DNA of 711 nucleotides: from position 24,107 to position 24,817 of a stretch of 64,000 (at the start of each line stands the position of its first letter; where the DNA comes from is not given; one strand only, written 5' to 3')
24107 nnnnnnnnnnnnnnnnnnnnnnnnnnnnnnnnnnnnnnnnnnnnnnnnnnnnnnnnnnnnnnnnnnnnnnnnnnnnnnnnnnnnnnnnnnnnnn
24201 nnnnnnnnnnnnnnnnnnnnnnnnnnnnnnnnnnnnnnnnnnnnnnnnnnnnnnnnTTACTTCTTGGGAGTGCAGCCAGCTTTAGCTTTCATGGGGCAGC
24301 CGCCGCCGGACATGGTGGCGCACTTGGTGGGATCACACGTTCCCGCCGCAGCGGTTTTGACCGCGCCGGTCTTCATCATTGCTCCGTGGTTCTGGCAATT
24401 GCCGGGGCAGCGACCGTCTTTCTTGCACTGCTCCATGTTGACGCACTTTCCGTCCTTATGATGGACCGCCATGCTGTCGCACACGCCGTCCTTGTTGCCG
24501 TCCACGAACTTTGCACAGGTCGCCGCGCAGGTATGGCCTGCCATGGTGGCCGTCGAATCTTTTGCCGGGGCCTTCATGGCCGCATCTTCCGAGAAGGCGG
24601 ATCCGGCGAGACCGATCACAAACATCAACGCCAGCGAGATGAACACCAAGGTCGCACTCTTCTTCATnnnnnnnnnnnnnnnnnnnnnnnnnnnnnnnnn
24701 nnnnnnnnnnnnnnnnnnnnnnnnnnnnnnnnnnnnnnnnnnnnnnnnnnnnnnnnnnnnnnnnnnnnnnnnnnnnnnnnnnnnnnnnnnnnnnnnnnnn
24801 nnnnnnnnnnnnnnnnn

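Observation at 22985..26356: ECF sigma / zf-HC2 anti-sigma / Metal_resist sensor module driving a Cys-rich periplasmic protein, NapH-like polyferredoxin and HMA-like protein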

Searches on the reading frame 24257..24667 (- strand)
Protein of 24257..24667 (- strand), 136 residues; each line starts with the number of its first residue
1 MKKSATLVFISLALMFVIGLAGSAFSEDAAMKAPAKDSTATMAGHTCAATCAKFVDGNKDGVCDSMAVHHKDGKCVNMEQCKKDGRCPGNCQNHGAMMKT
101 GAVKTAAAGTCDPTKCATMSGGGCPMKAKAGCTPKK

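Call 3: search_protein_families(library=pfam, proteins=[window:24257-24667:-], max_evalue=0.01)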
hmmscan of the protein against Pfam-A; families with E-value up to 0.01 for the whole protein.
window:24257-24667:- (136 aa): 0 families

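Call 7: search_protein_families(library=ncbifam, proteins=[window:24257-24667:-], max_evalue=0.01)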
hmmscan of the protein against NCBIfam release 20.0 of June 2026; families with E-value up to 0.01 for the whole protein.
window:24257-24667:- (136 aa): 0 families

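Call 10: find_homologous_proteins(query=window:24257-24667:-, max_evalue=0.001)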
Query window:24257-24667:- (136 aa): 9 proteins with E <= 0.001 among 26 candidates.
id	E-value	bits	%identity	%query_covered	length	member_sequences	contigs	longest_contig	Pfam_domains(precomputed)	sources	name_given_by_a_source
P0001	2.7e-83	295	100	100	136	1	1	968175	-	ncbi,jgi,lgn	ncbi:MAG TPA: hypothetical protein VGL38_07675 [bacterium]|jgi:hypothetical protein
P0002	1.8e-42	163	64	98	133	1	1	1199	-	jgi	jgi:hypothetical protein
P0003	9.8e-42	160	60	97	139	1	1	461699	-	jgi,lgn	jgi:hypothetical protein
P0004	1.7e-40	156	61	97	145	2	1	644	-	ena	-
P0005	4.2e-35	139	58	97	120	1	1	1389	-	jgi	jgi:hypothetical protein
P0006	3.0e-34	136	55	97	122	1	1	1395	-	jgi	jgi:hypothetical protein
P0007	3.9e-24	103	54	97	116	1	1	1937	-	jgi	jgi:hypothetical protein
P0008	1.8e-23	101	47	97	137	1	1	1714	-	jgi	jgi:hypothetical protein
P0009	6.0e-18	83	46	86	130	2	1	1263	-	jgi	jgi:hypothetical protein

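Call 12: find_encoding_contigs(protein=P0003, flank=10000, max_places=4)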
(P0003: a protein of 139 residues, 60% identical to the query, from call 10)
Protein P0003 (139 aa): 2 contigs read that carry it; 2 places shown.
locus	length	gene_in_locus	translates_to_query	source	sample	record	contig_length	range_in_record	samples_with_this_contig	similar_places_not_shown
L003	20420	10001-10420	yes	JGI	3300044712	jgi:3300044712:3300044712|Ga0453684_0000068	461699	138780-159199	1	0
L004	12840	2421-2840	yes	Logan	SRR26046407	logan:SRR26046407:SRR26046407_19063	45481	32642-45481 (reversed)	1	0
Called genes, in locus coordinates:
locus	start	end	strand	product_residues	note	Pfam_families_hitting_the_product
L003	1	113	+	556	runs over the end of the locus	PF02463:SMC_N (faint), PF13175:AAA_15 (faint), PF13555:AAA_29 (faint), PF00005:ABC_tran, PF13304:AAA_21 (faint), PF13401:AAA_22 (faint), PF12848:ABC_tran_Xtn (weak), PF00005:ABC_tran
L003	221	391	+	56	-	-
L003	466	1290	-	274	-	PF13860:FlgD_ig (weak), PF18962:Por_Secre_tail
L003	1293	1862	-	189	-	PF04542:Sigma70_r2, PF08281:Sigma70_r4_2, PF04545:Sigma70_r4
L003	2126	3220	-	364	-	-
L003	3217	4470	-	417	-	-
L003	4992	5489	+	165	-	PF05163:DinB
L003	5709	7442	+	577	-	PF00512:HisKA (weak), PF02518:HATPase_c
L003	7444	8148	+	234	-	PF00072:Response_reg, PF00486:Trans_reg_C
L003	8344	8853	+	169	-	PF04542:Sigma70_r2, PF08281:Sigma70_r4_2, PF04545:Sigma70_r4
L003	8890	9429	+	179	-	PF13490:zf-HC2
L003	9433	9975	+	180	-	PF13801:Metal_resist (weak)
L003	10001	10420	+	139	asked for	-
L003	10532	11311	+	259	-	PF12801:Fer4_5, PF12797:Fer4_2 (faint), PF12838:Fer4_7 (faint), PF12801:Fer4_5 (weak), PF00037:Fer4 (weak), PF12837:Fer4_6 (weak), PF13237:Fer4_10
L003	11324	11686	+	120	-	-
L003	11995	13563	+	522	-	PF18962:Por_Secre_tail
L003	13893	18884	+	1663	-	PF08126:Propeptide_C25, PF01364:Peptidase_C25, PF13620:CarboxypepD_reg, PF13715:CarbopepD_reg_2, PF13860:FlgD_ig, PF18962:Por_Secre_tail (weak)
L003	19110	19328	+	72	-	PF13560:HTH_31, PF01381:HTH_3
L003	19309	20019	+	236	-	-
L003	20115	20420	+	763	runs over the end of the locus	PF10342:Kre9_KNH (faint), PF18962:Por_Secre_tail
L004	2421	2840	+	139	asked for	-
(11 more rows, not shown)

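Call 29: find_encoding_contigs(protein=P0007, flank=3000, max_places=2)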
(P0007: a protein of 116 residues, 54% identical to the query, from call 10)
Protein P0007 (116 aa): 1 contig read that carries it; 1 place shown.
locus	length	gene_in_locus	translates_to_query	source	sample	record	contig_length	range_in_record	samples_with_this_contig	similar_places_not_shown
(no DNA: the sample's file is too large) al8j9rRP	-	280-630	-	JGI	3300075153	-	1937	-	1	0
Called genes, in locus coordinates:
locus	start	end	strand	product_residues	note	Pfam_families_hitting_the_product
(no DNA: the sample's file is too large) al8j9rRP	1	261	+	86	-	?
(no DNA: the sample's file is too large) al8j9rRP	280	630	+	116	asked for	-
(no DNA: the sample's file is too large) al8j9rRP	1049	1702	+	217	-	PF09335:VTT_dom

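Call 30: find_encoding_contigs(protein=P0008, flank=3000, max_places=2)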
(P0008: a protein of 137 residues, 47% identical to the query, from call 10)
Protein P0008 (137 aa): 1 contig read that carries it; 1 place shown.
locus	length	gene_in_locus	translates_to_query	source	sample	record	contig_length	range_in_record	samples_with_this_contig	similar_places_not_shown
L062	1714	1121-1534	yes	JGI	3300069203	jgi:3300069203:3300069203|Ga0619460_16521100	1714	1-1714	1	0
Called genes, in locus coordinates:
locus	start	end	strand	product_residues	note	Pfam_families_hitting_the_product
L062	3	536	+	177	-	?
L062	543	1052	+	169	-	PF13801:Metal_resist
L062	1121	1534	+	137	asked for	-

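Call 31: find_encoding_contigs(protein=P0006, flank=3000, max_places=2)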
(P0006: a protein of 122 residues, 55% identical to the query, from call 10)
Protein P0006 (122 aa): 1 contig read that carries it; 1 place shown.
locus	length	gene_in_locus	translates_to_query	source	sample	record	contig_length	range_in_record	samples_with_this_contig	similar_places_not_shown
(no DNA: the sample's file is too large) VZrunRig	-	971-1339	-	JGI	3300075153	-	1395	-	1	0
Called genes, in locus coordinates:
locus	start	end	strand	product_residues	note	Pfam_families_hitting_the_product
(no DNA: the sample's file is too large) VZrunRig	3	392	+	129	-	?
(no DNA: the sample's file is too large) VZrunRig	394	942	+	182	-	PF13801:Metal_resist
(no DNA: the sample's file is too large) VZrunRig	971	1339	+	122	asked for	-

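Call 33: find_related_loci(query=A1, collection=metagenome_contigs, flank=7000)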
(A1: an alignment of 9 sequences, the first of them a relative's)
Query A1 (136 aa) in metagenome_contigs; peptide patterns used: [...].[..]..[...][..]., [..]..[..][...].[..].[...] (x = any residue, [..] = any of these).
289 stretches matched a pattern; 1 encode a relative of the query (tblastn E <= 1e-3); 1 distinct loci.
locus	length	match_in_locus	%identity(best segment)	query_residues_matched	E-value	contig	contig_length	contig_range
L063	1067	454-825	29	7-119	6e-8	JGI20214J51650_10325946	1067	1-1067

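Call 45: search_protein_representatives(alignment_id=A1)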
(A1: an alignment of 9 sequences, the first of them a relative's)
Query: 9 sequences, 131 profile positions. Proteins with E-value up to 0.001 (for the whole library): 113; up to 1e-10: 6; up to 1e-30: 2. The best 113 are listed.
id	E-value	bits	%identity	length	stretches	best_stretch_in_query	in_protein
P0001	3.3e-57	208.3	-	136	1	1-131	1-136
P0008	3.9e-51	188.7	-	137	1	1-131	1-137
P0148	6.0e-15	71.6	-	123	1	1-131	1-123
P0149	5.8e-14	68.4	-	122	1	3-129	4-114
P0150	4.2e-12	62.4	-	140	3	9-69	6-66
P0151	1.3e-11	60.8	-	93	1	1-112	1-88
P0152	1.6e-10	57.3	-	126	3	43-83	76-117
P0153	3.0e-10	56.4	-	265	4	41-77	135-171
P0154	5.1e-09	52.4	-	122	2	12-79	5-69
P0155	1.2e-08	51.2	-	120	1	2-131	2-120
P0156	7.8e-08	48.6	-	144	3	45-77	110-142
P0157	1.0e-07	48.2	-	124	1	1-120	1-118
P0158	1.9e-07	47.3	-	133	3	3-65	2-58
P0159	2.0e-07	47.3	-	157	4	1-66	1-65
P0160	3.6e-07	46.5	-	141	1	3-124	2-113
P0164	6.7e-07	45.6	-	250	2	4-98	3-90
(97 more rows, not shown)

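Call 47: search_protein_families(library=pfam, proteins=[P0001, P0148, P0150, P0152, P0153, P0154, P0157, P0160, P0164], max_evalue=5)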
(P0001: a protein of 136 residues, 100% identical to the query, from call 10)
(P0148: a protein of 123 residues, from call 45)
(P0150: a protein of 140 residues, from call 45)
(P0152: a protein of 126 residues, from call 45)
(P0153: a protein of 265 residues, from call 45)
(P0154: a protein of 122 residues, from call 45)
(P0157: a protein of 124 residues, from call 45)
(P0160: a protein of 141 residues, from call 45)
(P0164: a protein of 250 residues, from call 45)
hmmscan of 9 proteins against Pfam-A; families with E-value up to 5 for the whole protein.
P0001 (136 aa): 0 families

P0148 (123 aa): 1 family
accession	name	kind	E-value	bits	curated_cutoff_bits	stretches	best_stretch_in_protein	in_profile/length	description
PF00066.22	Notch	-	0.043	14.7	21.2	1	65-90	2-26/36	LNR domain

P0150 (140 aa): 7 families
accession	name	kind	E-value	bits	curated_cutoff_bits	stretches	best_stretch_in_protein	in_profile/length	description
PF05901.16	Excalibur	-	0.00023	21.9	22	0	66-88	18-33/36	Excalibur calcium-binding domain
PF18524.6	HPIP_like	-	0.014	15.6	28.1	1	102-117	2-17/40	High potential iron-sulfur protein like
PF18884.5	TSP3_bac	-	0.15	12.4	25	0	113-122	3-12/22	Bacterial TSP3 repeat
PF03080.22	Neprosin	-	0.42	10.4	22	0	70-100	52-82/214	Neprosin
PF00036.39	EF-hand_1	-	0.53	10.4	25.4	0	52-64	9-21/29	EF hand domain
PF03495.19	Binary_toxB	-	0.54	10.9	25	0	53-64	2-13/78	Clostridial binary toxin B/anthrax toxin PA Ca-binding domain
PF13405.12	EF-hand_6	-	4.3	7.8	25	0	51-64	8-21/30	EF-hand domain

P0152 (126 aa): 2 families
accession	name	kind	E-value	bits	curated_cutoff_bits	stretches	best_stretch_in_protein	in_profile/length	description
PF09134.16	Invasin_D3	-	0.054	14.5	33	1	22-83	13-77/98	Invasin, domain 3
PF23035.1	zf-CCCH_UNK-like_4th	-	1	9.3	27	1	102-119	11-28/39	RING finger protein unkempt homolog-like, CCCH zinc finger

P0153 (265 aa): 0 families

P0154 (122 aa): 3 families
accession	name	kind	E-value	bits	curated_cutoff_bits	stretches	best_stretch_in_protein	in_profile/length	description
PF13202.12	EF-hand_5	-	0.0058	16.5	25.9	0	56-64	7-15/25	EF hand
PF00404.24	Dockerin_1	-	0.19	12.4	22.9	0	34-52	25-43/57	Dockerin type I domain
PF00036.39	EF-hand_1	-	3.3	7.9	25.4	0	57-66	9-18/29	EF hand domain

P0157 (124 aa): 0 families

P0160 (141 aa): 0 families

P0164 (250 aa): 5 families
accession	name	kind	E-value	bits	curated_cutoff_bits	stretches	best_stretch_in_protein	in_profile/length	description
PF13860.13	FlgD_ig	-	6.4e-09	36.1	27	1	181-236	13-74/79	FlgD Ig-like domain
PF18962.6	Por_Secre_tail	-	8.8e-08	32.8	27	1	172-244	2-71/75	Secretion system C-terminal sorting domain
PF02934.20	GatB_N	-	0.025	14.2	23.4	1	152-233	23-103/277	GatB/GatE catalytic domain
PF13585.12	CHU_C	-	0.1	13.2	27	1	177-240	13-76/86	CHU_C Type IX secretion signal domain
PF13202.12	EF-hand_5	-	0.51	10.4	25.9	0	122-130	7-15/25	EF hand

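Call 56: predict_structure(alignment_id=A1)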
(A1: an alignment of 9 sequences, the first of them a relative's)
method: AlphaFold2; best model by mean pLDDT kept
length: 136 residues; sequences in the alignment: 9
mean_pLDDT: 44.4   pTM: 0.21
mean pLDDT of the five models: 44.4, 43.9, 43.4, 41.8, 37.3
residues with pLDDT >= 90: 0; 70-90: 9; 50-70: 18; < 50: 109
segments of 3 or more residues with pLDDT < 50: 25-78, 80-120, 122-124, 126-136
pLDDT, mean of each block of 10 residues (from residue 1): 66 70 47 34 35 39 43 45 44 39 35 40 44 35
secondary structure, 60 per line:
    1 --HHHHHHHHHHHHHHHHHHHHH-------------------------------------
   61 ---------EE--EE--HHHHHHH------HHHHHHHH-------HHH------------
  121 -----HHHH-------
elements in order: H3-23 H78-84 H91-98 H126-129
